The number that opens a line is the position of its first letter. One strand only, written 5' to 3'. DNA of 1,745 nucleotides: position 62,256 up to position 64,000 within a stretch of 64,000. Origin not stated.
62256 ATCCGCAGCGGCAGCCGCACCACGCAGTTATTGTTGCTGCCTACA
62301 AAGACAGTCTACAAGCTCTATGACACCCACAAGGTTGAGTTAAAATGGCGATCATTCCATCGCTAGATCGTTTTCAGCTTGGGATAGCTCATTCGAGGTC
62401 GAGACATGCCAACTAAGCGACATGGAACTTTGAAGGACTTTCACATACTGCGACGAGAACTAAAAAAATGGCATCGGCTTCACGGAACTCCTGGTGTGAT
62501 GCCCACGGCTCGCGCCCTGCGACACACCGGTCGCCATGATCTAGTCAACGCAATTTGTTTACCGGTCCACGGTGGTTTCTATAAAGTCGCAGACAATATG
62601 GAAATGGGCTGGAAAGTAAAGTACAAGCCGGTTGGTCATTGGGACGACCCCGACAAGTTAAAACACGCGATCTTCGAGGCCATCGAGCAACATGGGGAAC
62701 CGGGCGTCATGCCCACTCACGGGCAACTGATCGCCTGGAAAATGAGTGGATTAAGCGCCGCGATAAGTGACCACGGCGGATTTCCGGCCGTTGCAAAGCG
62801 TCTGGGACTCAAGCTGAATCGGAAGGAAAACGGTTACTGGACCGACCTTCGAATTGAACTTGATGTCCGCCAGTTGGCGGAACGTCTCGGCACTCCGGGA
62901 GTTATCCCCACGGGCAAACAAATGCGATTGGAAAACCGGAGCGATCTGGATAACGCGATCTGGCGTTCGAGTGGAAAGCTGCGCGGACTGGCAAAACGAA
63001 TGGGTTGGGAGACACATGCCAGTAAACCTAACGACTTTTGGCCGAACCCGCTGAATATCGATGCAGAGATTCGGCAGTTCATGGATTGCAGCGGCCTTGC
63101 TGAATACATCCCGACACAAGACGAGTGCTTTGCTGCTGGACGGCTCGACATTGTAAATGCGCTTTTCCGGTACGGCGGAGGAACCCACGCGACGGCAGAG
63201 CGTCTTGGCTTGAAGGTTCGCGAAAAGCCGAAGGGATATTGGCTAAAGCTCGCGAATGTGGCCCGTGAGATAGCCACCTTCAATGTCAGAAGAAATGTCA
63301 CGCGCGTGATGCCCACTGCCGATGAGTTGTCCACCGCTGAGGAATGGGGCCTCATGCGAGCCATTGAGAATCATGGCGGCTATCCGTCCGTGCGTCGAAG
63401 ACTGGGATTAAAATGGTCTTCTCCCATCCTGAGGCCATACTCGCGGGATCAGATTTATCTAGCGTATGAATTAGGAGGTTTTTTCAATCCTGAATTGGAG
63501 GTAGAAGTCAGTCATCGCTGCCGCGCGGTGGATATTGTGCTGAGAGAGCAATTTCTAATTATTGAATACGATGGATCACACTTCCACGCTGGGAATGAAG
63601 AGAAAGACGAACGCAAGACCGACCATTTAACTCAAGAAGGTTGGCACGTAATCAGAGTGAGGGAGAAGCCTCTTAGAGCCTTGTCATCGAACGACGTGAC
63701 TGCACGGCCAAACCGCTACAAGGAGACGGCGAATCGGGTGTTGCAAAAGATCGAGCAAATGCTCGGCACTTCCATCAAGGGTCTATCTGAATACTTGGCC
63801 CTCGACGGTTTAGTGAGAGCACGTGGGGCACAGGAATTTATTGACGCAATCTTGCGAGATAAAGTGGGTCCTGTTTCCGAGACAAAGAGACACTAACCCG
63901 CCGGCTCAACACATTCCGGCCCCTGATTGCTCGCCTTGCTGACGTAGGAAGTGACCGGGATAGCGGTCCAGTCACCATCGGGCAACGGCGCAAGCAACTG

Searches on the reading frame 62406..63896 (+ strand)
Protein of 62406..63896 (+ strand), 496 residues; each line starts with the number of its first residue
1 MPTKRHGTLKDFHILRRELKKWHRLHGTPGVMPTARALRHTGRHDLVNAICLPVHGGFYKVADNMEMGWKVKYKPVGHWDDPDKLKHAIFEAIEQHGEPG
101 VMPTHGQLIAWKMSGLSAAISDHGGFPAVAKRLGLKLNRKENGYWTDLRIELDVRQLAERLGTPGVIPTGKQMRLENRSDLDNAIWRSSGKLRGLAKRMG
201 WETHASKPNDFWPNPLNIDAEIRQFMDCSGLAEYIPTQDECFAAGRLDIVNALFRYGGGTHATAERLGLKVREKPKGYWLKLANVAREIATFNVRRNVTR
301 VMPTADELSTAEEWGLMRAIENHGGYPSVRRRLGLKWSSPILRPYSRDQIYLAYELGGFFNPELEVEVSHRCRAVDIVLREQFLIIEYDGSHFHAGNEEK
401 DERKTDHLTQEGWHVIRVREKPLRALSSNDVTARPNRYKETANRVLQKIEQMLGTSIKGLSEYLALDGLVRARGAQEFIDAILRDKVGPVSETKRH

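Call 33: search_protein_families(library=pfam, proteins=[window:62406-63896:+], max_evalue=1)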
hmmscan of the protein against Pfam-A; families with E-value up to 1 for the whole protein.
window:62406-63896:+ (496 aa): 3 families
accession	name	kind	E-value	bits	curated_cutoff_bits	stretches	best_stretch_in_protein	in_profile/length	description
PF04480.18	DUF559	-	1.8e-06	28.2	20.6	1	375-423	46-93/109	Protein of unknown function (DUF559)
PF18741.7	MTES_1575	-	7.6e-05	23.2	38.2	1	373-421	25-79/96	REase_MTES_1575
PF15943.11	YdaS_toxin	-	0.15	12.3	30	0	117-137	2-22/65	Bacterial toxin YdaS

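Call 76: search_protein_families(library=ncbifam, proteins=[window:62406-63896:+], max_evalue=0.00001)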
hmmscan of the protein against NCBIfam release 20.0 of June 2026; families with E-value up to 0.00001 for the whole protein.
window:62406-63896:+ (496 aa): 0 families
